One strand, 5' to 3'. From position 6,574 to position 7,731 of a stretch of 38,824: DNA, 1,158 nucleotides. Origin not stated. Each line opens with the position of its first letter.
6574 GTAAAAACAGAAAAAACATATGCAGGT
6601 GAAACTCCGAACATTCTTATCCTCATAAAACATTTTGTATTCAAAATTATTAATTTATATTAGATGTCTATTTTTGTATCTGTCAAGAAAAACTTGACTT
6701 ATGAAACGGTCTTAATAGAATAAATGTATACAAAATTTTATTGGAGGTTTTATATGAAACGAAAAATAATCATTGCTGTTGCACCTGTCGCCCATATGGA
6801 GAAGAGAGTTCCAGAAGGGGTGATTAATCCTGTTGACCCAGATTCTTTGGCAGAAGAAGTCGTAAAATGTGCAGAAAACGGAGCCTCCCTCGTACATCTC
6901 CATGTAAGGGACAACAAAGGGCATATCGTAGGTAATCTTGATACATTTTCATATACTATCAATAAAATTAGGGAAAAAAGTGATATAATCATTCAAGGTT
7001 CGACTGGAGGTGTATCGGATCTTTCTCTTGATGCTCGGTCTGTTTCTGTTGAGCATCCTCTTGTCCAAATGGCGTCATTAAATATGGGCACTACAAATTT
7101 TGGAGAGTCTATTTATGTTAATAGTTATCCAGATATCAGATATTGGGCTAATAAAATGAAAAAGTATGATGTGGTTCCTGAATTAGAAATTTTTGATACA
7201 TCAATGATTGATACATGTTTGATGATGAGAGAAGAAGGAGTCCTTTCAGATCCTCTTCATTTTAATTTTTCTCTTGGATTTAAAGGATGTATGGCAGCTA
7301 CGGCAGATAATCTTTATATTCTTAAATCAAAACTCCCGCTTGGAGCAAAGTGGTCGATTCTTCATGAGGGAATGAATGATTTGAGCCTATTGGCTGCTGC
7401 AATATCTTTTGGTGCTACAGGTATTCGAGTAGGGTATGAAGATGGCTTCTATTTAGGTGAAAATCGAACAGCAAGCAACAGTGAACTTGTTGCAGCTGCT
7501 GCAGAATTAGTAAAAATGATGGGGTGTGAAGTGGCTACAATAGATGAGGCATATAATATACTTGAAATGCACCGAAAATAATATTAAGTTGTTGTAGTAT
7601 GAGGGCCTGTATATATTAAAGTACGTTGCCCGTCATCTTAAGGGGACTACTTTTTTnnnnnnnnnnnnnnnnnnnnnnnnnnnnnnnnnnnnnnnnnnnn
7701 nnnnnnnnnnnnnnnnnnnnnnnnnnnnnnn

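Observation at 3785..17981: Acid-sugar catabolic locus mixing modules of known DUF1537 and transketolase pathways, without their usual C-C-breaking enzymes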

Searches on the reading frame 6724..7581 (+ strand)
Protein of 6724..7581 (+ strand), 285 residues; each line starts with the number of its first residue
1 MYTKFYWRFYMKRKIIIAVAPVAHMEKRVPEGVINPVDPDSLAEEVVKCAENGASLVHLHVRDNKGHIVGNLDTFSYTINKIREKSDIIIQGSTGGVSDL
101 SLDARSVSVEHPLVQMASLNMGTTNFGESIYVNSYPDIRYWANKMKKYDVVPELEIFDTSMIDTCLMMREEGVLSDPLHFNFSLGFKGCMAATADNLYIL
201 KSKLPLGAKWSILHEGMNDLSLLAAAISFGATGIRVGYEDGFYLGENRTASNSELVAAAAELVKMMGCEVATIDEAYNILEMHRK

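Call 3: search_protein_families(library=pfam, proteins=[window:6724-7581:+])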
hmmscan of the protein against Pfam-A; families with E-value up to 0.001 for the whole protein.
window:6724-7581:+ (285 aa): 1 family
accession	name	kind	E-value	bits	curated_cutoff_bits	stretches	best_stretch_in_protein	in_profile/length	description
PF05853.18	BKACE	-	3e-68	230.6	24.8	1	14-281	1-273/274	beta-keto acid cleavage enzyme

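Call 5: search_protein_families(library=ncbifam, proteins=[window:6724-7581:+], max_evalue=0.01)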
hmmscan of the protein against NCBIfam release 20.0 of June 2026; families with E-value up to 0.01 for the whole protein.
window:6724-7581:+ (285 aa): 5 families
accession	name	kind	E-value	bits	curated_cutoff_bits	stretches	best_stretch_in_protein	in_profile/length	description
NF052387.1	Lys_ferment_KCE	equivalog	6.7e-71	238.8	382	1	14-282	1-267/267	3-keto-5-aminohexanoate cleavage enzyme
NF052389.1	Lys_KAL_CLE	exception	3.1e-54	184.4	725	1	33-282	188-436/440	bifunctional 3-aminobutyryl-CoA ammonia lyase/3-keto-5-aminohexanoate cleavage enzyme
NF053538.1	DixhxACActTsKce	equivalog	4.4e-43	147.5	430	2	128-282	144-302/310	3,5-dioxohexanoate:acetyl-CoA acetone transferase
NF053568.1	3OXCoAcCUPNH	equivalog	5.9e-43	147.1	350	1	15-282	4-272/274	3-oxoadipate:acetyl-CoA acetyltransferase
TIGR01163.1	rpe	equivalog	0.0024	17.3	212.6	1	38-90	10-60/211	ribulose-phosphate 3-epimerase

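Call 21: find_related_loci(query=window:6724-7581:+, collection=genome_contigs, flank=10000)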
Query window:6724-7581:+ (285 aa) in genome_contigs; peptide patterns used: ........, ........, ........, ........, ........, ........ (x = any residue, [..] = any of these).
64 stretches matched a pattern; 4 encode a relative of the query (tblastn E <= 1e-3); 4 distinct loci.
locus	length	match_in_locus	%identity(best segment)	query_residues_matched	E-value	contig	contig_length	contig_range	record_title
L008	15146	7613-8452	50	6-284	2e-87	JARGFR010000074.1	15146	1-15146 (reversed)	MAG: Spirochaetaceae bacterium isolate C14-11 NODE_74_length_15146_cov_4.199881, whole genome shotgun sequence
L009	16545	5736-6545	48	13-284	2e-84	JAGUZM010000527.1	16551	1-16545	MAG: Deltaproteobacteria bacterium isolate DeMMO6_18 c_000000034952, whole genome shotgun sequence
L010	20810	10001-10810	45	14-285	2e-74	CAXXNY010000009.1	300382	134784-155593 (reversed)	MAG: Christensenellaceae bacterium isolate 1e42aa1e-5f6f-4e0c-9bc2-84913c8ae0c7 genome assembly, contig: contig_9, whole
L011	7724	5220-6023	37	9-284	5e-55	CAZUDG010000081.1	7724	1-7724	MAG TPA_asm: uncultured Lachnospiraceae bacterium isolate SRP294416_co2_451 genome assembly, contig: NODE_15783_length_7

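Call 27: search_protein_families(library=pfam, proteins=[L010:6496-7698:+, L010:7784-8911:+, L010:9128-9823:+, L010:11476-12135:+, L010:12173-13081:+, L010:13094-14620:+, L010:14646-15638:+, L010:15655-16848:+, L010:17035-18093:+, L010:4900-5937:+], max_evalue=0.00001)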
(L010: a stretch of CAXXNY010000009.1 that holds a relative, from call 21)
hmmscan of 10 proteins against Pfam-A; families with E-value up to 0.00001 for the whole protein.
L010:6496-7698:+ (400 aa): 1 family
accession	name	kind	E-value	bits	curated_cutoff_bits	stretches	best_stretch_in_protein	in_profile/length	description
PF04909.20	Amidohydro_2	-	7.9e-17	62.4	26.4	1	242-399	126-289/289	Amidohydrolase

L010:7784-8911:+ (375 aa): 1 family
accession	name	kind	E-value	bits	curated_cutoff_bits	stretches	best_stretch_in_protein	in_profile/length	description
PF01208.23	URO-D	-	7.8e-28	97.9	23.9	1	114-374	93-346/346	Uroporphyrinogen decarboxylase (URO-D)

L010:9128-9823:+ (231 aa): 2 families
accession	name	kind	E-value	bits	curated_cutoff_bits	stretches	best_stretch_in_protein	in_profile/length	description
PF07729.17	FCD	-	3.2e-20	73.2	24.3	1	99-223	1-123/125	FCD domain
PF00392.27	GntR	-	2.1e-14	53.3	27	1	13-74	3-64/64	Bacterial regulatory proteins, gntR family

L010:11476-12135:+ (219 aa): 1 family
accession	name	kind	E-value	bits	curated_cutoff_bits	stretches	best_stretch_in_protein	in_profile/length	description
PF01177.27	Asp_Glu_race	-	2.4e-18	67.1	31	1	35-198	31-193/211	Asp/Glu/Hydantoin racemase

L010:12173-13081:+ (302 aa): 1 family
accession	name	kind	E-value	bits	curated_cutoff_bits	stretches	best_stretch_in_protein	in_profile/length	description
PF03069.20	FmdA_AmdA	-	1.2e-28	100.5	27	2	143-220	195-273/373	Acetamidase/Formamidase family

L010:13094-14620:+ (508 aa): 3 families
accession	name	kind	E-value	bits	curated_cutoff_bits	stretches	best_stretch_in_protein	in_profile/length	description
PF00005.33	ABC_tran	-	4.3e-58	196.2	25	2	22-172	1-137/137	ABC transporter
PF13304.12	AAA_21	-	1.6e-10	42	27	0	398-458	232-295/304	AAA domain, putative AbiEii toxin, Type IV TA system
PF09818.15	ABC_ATPase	-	5.4e-06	26.1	23.2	0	444-478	214-248/283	P-loop domain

L010:14646-15638:+ (330 aa): 1 family
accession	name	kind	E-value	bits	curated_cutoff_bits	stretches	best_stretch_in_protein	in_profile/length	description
PF02653.21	BPD_transp_2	-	5.6e-34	117.9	26.8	1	63-315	13-269/269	Branched-chain amino acid transport system / permease component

L010:15655-16848:+ (397 aa): 1 family
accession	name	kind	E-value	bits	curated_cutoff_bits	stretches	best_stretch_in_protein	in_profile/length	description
PF13407.12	Peripla_BP_4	-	4.2e-44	151.5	35.1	1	109-343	15-252/258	Periplasmic binding protein domain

L010:17035-18093:+ (352 aa): 1 family
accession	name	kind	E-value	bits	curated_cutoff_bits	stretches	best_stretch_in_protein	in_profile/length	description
PF00923.25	TAL_FSA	-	3.9e-27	95.8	27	1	18-268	1-226/285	Transaldolase/Fructose-6-phosphate aldolase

L010:4900-5937:+ (345 aa): 2 families
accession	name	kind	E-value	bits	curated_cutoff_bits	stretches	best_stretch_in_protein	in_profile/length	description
PF01471.23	PG_binding_1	-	6.3e-17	61.9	23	1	258-312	3-57/57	Putative peptidoglycan binding domain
PF01832.25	Glucosaminidase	-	9.6e-16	59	30.2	1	91-199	9-111/123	Mannosyl-glycoprotein endo-beta-N-acetylglucosaminidase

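Call 28: search_protein_families(library=pfam, proteins=[L011:739-1410:+, L011:1463-2476:+, L011:2584-3087:+, L011:3087-4361:+, L011:4456-5172:+, L009:281-1300:-, L009:2218-3861:-, L009:3440-3955:-, L009:3883-4866:-, L009:6803-8443:-], max_evalue=0.00001)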
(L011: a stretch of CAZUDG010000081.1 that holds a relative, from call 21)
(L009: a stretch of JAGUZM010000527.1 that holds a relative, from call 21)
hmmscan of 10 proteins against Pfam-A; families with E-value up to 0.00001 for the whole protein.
L011:739-1410:+ (223 aa): 1 family
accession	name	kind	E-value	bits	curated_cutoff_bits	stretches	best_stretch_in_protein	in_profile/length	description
PF01177.27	Asp_Glu_race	-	9.7e-14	52.1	31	1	6-203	4-201/211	Asp/Glu/Hydantoin racemase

L011:1463-2476:+ (337 aa): 1 family
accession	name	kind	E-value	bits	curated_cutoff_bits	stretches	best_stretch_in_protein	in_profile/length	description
PF03480.18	DctP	-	2e-81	273.9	23.4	1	40-316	2-279/286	Bacterial extracellular solute-binding protein, family 7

L011:2584-3087:+ (167 aa): 1 family
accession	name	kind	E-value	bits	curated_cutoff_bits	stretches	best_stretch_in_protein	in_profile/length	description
PF04290.18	DctQ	-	1.6e-17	64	28.3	1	23-152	1-130/132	Tripartite ATP-independent periplasmic transporters, DctQ component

L011:3087-4361:+ (424 aa): 1 family
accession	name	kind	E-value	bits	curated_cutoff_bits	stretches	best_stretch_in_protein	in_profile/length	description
PF06808.19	DctM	-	2.7e-112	376.1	23.8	1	6-416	1-413/413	Tripartite ATP-independent periplasmic transporter, DctM component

L011:4456-5172:+ (238 aa): 3 families
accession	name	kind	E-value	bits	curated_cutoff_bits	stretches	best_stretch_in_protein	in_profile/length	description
PF00392.27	GntR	-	4.5e-22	77.9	27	1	18-79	3-64/64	Bacterial regulatory proteins, gntR family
PF07729.17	FCD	-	3.2e-13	50.6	24.3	1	104-232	1-124/125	FCD domain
PF14502.12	HTH_41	-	5.3e-06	26.2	25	0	34-73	1-40/48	Helix-turn-helix domain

L009:281-1300:- (339 aa): 1 family
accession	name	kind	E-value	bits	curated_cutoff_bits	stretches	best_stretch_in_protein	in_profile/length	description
PF00248.27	Aldo_ket_red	-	1.1e-74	251.6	24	1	16-311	1-289/291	Aldo/keto reductase family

L009:2218-3861:- (547 aa): 2 families
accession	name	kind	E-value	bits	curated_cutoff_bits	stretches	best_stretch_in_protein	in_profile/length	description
PF00370.27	FGGY_N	-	2.2e-21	77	28.8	1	133-284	97-245/245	FGGY family of carbohydrate kinases, N-terminal domain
PF02782.22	FGGY_C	-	4.6e-10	40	27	1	295-472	2-196/198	FGGY family of carbohydrate kinases, C-terminal domain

L009:3440-3955:- (171 aa): 0 families

L009:3883-4866:- (327 aa): 1 family
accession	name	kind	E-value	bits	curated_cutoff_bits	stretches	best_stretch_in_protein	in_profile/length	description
PF03547.23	Mem_trans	-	5e-06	25.8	25.7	0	43-320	30-342/343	Membrane transport protein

L009:6803-8443:- (546 aa): 2 families
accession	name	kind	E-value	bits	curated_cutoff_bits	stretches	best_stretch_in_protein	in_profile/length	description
PF02540.23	NAD_synthase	-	2.9e-72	243.2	21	1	275-519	5-241/242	NAD synthase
PF00795.27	CN_hydrolase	-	2.5e-20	73.3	23.2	1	2-250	1-243/256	Carbon-nitrogen hydrolase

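Call 37: search_solved_structures(query=window:6724-7581:+, max_evalue=0.001)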
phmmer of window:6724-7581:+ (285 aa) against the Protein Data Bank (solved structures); distinct sequences matched with E-value up to 0.001: 14.
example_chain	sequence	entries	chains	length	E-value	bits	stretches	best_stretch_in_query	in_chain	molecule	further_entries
2y7d_A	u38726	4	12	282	3.2e-40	141.2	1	25-283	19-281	3-KETO-5-AMINOHEXANOATE CLEAVAGE ENZYME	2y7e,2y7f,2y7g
3lot_A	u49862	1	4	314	1.7e-31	112.5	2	34-141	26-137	uncharacterized protein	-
9zsc_A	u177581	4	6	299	6e-29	104.2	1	16-280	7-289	3-keto-5-aminohexanoate cleavage protein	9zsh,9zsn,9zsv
3no5_A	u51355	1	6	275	6.4e-29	104.1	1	16-281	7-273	Uncharacterized protein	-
8rip_A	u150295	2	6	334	9.6e-28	100.3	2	129-281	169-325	3-keto-5-aminohexanoate cleavage protein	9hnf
8rio_A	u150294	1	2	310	1.2e-27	100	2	129-281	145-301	3-keto-5-aminohexanoate cleavage protein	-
3fa5_A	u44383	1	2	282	1.5e-25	93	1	29-281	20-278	protein of unknown function (DUF849)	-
3c6c_A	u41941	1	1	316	2.1e-25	92.6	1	10-284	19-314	3-keto-5-aminohexanoate cleavage enzyme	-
3chv_A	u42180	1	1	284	3.3e-23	85.4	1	28-280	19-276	Prokaryotic domain of unknown function (DUF849) with a TIM barrel fold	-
3e02_A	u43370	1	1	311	2.7e-19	72.5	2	13-130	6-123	uncharacterized protein DUF849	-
3e49_A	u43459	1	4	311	2.8e-19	72.5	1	13-131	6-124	uncharacterized protein DUF849 with a TIM barrel fold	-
5zmu_A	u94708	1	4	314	4.1e-16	62.1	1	35-280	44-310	Cis-epoxysuccinate hydrolase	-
5zmy_A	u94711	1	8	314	6.4e-16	61.5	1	35-280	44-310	Cis-epoxysuccinate hydrolase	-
4nna_A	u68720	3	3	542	1.1e-05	28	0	35-64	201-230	OBCA, Oxalate Biosynthetic Component A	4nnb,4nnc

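Call 42: find_homologous_proteins(query=window:6724-7581:+, max_evalue=1e-30)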
Query window:6724-7581:+ (285 aa): 1150 proteins with E <= 1e-30 among 3931 candidates; the best 120 are listed.
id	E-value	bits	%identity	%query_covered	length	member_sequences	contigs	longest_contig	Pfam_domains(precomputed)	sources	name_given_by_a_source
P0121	6.6e-179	611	100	96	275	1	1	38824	PF05853.19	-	-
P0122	7.9e-153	525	85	96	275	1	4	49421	PF05853.19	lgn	-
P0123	2.4e-148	511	83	96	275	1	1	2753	PF05853.19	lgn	-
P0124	8.6e-141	486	78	96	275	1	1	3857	PF05853.19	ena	-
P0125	7.1e-123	427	71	94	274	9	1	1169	PF05853.19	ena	-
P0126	7.8e-115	401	67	95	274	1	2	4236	PF05853.19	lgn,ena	-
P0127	4.9e-111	388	64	96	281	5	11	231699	PF05853.19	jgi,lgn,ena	-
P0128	1.8e-110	386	64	96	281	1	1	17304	PF05853.19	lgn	-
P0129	5.0e-110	385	64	95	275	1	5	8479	PF05853.19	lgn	-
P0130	5.7e-110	385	65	94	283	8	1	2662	PF05853.19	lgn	-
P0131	2.9e-109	382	62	96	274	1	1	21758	PF05853.19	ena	-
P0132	1.1e-108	381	63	95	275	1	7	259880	PF05853.19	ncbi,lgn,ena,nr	ncbi:MAG: hypothetical protein FD137_2451 [Spirochaetes bacterium]|nr:MAG: hypothetical protein FD13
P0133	1.6e-108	380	63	96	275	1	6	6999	PF05853.19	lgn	-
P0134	2.3e-108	379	63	94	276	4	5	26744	PF05853.19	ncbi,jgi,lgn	jgi:3-keto-5-aminohexanoate cleavage enzyme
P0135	1.7e-107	377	63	95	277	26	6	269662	PF05853.19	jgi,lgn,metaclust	metaclust:\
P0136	3.8e-107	375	64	94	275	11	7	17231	PF05853.19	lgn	-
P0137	5.4e-107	375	64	96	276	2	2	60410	PF05853.19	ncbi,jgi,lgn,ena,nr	ncbi:MAG: 3-keto-5-aminohexanoate cleavage protein [Sphaerochaeta sp.]|nr:3-keto-5-aminohexanoate cl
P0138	7.6e-107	375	62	96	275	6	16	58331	PF05853.19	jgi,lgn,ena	jgi:3-keto-5-aminohexanoate cleavage enzyme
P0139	7.7e-107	374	62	96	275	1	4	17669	PF05853.19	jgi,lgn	-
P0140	1.1e-106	374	64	95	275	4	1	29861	PF05853.19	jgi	jgi:3-keto-5-aminohexanoate cleavage enzyme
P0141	1.3e-106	374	63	94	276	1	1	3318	PF05853.19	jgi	-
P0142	1.5e-106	374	63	96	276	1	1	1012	PF05853.19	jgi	-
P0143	1.5e-106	374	61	95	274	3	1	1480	PF05853.19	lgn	-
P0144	1.5e-106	374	63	95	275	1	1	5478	PF05853.19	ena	-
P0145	2.3e-106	373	62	95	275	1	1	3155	PF05853.19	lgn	-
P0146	2.7e-106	373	63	94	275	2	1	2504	PF05853.19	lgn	-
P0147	3.3e-106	372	63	95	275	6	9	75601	PF05853.19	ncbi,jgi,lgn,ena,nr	ncbi:MAG TPA: 3-keto-5-aminohexanoate cleavage protein [Spirochaetaceae bacterium]|nr:3-keto-5-amino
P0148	6.9e-106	371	61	100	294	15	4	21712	PF05853.19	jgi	jgi:3-keto-5-aminohexanoate cleavage enzyme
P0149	7.5e-106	371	63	95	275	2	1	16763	PF05853.19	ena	-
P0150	8.2e-106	371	60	96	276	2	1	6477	PF05853.19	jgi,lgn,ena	-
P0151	1.7e-105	370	62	94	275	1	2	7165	PF05853.19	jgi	jgi:3-keto-5-aminohexanoate cleavage enzyme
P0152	1.8e-105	370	62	95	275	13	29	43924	PF05853.19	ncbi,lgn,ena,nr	ncbi:MAG: 3-keto-5-aminohexanoate cleavage protein [Spirochaetales bacterium]|nr:3-keto-5-aminohexan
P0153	2.0e-105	370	60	96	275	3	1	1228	PF05853.19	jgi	jgi:3-keto-5-aminohexanoate cleavage enzyme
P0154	2.1e-105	370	62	94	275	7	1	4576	PF05853.19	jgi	-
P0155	2.9e-105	369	62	95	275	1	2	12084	PF05853.19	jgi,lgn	jgi:3-keto-5-aminohexanoate cleavage enzyme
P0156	3.0e-105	369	61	95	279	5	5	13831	PF05853.19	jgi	jgi:3-keto-5-aminohexanoate cleavage enzyme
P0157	3.4e-105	369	62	95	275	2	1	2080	PF05853.19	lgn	-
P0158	6.6e-105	368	62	95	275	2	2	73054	PF05853.19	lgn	-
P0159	7.2e-105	368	61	94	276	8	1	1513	PF05853.19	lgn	-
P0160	1.1e-104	367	62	94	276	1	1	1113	PF05853.19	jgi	-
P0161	2.8e-104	366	61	96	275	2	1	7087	PF05853.19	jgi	jgi:3-keto-5-aminohexanoate cleavage enzyme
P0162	3.6e-104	366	61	94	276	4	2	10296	PF05853.19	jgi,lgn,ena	-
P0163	3.8e-104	366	59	95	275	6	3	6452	PF05853.19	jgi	-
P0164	4.7e-104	365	61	95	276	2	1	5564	PF05853.19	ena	-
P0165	1.1e-103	364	63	95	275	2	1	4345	PF05853.19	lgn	-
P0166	1.4e-103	364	61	95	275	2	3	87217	PF05853.19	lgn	-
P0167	1.6e-103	364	61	96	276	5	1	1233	PF05853.19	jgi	-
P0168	2.4e-103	363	60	95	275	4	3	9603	PF05853.19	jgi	jgi:3-keto-5-aminohexanoate cleavage enzyme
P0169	3.9e-103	362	60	95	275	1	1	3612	PF05853.19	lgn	-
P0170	4.3e-103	362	60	95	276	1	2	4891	PF05853.19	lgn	-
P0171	1.4e-102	361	59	96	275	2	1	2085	PF05853.19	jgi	-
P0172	2.6e-102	360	61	95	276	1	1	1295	PF05853.19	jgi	-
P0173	7.6e-102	358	59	96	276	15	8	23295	PF05853.19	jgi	-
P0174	2.8e-101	356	59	96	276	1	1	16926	PF05853.19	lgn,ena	-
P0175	1.9e-96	340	58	96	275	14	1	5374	PF05853.19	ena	-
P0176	1.3e-94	334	56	96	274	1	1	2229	PF05853.19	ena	-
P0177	5.7e-94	332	66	79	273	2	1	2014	PF05853.19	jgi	-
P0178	1.9e-92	327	57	94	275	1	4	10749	PF05853.19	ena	-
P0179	4.6e-91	323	55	96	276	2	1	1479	PF05853.19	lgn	-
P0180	4.8e-91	323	56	94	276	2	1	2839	PF05853.19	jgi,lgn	jgi:3-keto-5-aminohexanoate cleavage enzyme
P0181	5.3e-91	323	55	95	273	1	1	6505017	PF05853.19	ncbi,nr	ncbi:MAG: 3-keto-5-aminohexanoate cleavage protein [Phycisphaerales bacterium]|nr:MAG: 3-keto-5-amin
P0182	8.3e-91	322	55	94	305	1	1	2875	PF05853.19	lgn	-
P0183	2.1e-90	321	55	95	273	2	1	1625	PF05853.19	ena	-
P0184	2.6e-90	320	55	95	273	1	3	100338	PF05853.19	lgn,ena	-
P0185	1.3e-89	318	54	95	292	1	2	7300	PF05853.19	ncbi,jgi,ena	-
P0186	2.1e-89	317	55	97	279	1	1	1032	PF05853.19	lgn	-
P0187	3.5e-89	317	55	96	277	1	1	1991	PF05853.19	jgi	jgi:3-keto-5-aminohexanoate cleavage enzyme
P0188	3.5e-89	317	54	95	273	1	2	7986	PF05853.19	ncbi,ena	-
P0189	4.7e-89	316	54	95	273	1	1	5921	PF05853.19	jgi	jgi:3-keto-5-aminohexanoate cleavage enzyme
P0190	2.3e-88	314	53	95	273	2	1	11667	PF05853.19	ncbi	-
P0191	5.5e-88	313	56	96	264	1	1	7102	PF05853.19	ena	-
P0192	1.2e-87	312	54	95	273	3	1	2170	PF05853.19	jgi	-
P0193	2.0e-87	311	54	96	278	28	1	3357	PF05853.19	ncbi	-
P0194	3.7e-87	310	53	95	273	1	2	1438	PF05853.19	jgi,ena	-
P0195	4.4e-87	310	53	94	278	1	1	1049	PF05853.19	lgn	-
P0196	6.8e-87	309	51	96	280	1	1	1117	PF05853.19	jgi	jgi:3-keto-5-aminohexanoate cleavage enzyme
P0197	1.0e-86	309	53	96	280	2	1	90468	PF05853.19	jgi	jgi:3-keto-5-aminohexanoate cleavage enzyme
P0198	1.4e-86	308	54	95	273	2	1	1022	PF05853.19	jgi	jgi:3-keto-5-aminohexanoate cleavage enzyme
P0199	1.5e-86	308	54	95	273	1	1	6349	PF05853.19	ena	-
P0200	1.5e-86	308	53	95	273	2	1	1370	PF05853.19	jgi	jgi:3-keto-5-aminohexanoate cleavage enzyme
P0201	1.7e-86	308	52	95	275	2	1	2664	PF05853.19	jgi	jgi:3-keto-5-aminohexanoate cleavage enzyme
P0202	3.5e-86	307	54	95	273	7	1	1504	PF05853.19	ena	-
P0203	8.2e-86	306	53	96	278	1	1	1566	PF05853.19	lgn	-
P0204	1.1e-85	305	54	95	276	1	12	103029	PF05853.19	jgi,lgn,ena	-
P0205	1.1e-85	305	53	95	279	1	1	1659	PF05853.19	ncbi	-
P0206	1.3e-85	305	51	95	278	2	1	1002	PF05853.19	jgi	jgi:3-keto-5-aminohexanoate cleavage enzyme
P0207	1.7e-85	305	51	96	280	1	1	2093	PF05853.19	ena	-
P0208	1.7e-85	305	53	95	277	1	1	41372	PF05853.19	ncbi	-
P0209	1.8e-85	304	54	95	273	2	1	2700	PF05853.19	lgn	-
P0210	3.5e-85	303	52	95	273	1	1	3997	PF05853.19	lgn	-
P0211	4.3e-85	303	55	95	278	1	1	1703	PF05853.19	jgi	jgi:3-keto-5-aminohexanoate cleavage enzyme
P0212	4.3e-85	303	52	94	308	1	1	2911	PF05853.19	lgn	-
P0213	5.7e-85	303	51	96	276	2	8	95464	PF05853.19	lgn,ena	-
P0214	6.3e-85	303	52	94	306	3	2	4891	PF05853.19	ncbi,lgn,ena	-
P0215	6.5e-85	303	52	95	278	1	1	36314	PF05853.19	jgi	-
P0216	6.9e-85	303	52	95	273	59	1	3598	PF05853.19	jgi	jgi:3-keto-5-aminohexanoate cleavage enzyme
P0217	7.2e-85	302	62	80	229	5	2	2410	PF05853.19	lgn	-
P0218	8.0e-85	302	52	94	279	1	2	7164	PF05853.19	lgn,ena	-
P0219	9.4e-85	302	51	96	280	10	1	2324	PF05853.19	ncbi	-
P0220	1.0e-84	302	55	95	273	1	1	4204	PF05853.19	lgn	-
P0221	1.0e-84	302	50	96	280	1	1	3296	PF05853.19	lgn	-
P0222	1.2e-84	302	51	96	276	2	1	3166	PF05853.19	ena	-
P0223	1.8e-84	301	49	96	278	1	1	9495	PF05853.19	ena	-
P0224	2.1e-84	301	53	95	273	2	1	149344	PF05853.19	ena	-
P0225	2.2e-84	301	53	95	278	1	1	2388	PF05853.19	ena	-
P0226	2.3e-84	301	50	96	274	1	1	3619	PF05853.19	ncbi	-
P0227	3.4e-84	300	52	94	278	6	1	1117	PF05853.19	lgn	-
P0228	4.0e-84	300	49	96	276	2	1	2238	PF05853.19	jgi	jgi:3-keto-5-aminohexanoate cleavage enzyme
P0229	4.2e-84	300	53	95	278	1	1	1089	PF05853.19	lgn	-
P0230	4.5e-84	300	54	95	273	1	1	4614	PF05853.19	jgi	-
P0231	4.7e-84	300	49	96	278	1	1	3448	PF05853.19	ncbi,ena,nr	ncbi:MAG TPA: 3-keto-5-aminohexanoate cleavage protein [Sedimentisphaerales bacterium]|nr:3-keto-5-a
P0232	4.8e-84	300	53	95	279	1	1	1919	PF05853.19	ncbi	-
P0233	5.3e-84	300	50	95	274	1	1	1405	PF05853.19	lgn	-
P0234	5.8e-84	299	53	95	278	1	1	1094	PF05853.19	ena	-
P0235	5.9e-84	299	52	94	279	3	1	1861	PF05853.19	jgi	jgi:3-keto-5-aminohexanoate cleavage enzyme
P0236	6.0e-84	299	52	94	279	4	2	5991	PF05853.19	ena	-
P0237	6.1e-84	299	53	95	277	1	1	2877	PF05853.19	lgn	-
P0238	6.6e-84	299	53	95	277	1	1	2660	PF05853.19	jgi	jgi:3-keto-5-aminohexanoate cleavage enzyme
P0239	8.1e-84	299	52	94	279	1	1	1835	PF05853.19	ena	-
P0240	1.9e-83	298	51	96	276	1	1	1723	PF05853.19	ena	-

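Call 43: find_encoding_contigs(protein=P0132, flank=10000, max_places=1)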
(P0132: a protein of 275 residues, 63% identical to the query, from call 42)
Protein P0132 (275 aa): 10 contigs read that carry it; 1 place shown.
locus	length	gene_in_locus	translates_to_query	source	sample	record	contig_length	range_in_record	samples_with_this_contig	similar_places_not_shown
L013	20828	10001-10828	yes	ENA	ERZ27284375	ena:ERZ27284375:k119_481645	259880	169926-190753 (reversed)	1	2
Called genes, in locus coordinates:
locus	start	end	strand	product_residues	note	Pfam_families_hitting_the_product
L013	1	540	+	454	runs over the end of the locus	-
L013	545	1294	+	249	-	PF19845:DUF6320 (weak)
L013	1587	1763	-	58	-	-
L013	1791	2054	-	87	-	-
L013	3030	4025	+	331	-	PF03401:TctC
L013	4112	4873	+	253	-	PF07331:TctB (faint)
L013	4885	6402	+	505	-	PF01970:TctA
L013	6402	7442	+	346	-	PF00248:Aldo_ket_red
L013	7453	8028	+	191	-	-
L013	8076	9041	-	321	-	PF01261:AP_endonuc_2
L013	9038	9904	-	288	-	PF01261:AP_endonuc_2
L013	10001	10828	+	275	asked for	PF05853:BKACE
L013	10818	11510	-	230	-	PF00392:GntR, PF07729:FCD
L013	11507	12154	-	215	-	PF00392:GntR, PF07729:FCD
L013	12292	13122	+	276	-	PF00456:Transketolase_N, PF13292:DXP_synthase_N (faint), PF00676:E1_dh (weak)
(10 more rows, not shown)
